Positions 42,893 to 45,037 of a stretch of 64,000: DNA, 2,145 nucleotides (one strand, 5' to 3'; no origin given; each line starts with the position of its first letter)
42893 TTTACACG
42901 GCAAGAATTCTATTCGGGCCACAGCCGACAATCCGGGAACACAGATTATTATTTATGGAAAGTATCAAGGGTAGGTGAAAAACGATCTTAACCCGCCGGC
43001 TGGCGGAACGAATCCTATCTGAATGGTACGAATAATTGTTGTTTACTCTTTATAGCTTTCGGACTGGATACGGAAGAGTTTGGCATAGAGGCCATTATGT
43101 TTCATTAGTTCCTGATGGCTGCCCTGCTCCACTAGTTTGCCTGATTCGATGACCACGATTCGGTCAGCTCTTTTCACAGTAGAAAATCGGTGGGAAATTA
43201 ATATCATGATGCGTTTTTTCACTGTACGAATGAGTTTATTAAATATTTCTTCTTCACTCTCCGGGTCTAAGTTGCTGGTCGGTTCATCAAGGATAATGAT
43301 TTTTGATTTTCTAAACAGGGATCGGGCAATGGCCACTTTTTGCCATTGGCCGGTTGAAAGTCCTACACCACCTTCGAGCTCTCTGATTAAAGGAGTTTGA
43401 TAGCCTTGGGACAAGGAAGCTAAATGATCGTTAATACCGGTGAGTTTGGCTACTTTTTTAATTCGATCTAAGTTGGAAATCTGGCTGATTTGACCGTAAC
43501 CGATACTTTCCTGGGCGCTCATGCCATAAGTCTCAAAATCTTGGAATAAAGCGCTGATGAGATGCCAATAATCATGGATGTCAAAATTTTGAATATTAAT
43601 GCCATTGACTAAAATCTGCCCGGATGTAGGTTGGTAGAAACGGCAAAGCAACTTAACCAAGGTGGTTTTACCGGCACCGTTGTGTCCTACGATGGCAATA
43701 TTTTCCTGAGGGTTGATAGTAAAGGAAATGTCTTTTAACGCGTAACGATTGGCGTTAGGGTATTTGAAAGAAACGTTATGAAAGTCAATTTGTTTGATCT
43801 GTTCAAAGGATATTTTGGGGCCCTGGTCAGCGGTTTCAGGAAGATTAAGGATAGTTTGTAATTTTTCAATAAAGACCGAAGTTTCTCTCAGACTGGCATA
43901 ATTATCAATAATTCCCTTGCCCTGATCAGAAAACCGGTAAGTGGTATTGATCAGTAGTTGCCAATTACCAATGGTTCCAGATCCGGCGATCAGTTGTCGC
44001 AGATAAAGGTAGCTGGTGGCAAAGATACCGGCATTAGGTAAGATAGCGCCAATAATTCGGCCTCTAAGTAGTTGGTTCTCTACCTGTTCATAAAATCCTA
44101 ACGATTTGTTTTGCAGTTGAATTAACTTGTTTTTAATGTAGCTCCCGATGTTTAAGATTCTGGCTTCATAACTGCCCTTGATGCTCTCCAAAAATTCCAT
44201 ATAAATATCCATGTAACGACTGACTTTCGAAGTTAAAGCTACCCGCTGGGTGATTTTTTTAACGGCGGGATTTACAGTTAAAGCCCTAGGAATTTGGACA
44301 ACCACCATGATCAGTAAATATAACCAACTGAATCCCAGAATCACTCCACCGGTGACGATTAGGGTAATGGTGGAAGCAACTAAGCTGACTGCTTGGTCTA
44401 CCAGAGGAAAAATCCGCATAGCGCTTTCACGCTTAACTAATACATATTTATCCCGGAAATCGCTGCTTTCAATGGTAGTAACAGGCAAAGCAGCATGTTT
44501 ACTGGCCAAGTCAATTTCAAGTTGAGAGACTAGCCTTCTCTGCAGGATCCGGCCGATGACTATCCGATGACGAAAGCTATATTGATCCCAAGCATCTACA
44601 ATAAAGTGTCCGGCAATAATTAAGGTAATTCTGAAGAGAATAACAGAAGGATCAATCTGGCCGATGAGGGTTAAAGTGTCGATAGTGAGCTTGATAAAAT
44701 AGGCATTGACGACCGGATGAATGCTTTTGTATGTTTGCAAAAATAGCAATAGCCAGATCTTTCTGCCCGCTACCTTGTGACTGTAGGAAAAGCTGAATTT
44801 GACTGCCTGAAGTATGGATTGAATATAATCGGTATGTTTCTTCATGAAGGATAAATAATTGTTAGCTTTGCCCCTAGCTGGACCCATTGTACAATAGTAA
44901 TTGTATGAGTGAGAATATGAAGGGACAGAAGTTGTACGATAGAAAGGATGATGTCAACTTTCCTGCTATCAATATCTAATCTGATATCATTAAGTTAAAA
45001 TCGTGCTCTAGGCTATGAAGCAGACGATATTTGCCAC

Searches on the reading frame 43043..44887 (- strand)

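Call 76: search_protein_families(library=pfam, proteins=[window:43043-44887:-], max_evalue=0.00001)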
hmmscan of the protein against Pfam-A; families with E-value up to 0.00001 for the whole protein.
window:43043-44887:- (614 aa): 3 families
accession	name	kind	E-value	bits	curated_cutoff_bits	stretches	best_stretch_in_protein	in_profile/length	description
PF00005.33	ABC_tran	-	8.4e-31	107.8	25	1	384-538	1-137/137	ABC transporter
PF02463.25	SMC_N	-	2.5e-06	27.5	40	0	521-581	152-212/220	RecF/RecN/SMC N terminal domain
PF13304.12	AAA_21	-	7.5e-06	26.7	27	0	398-416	3-21/304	AAA domain, putative AbiEii toxin, Type IV TA system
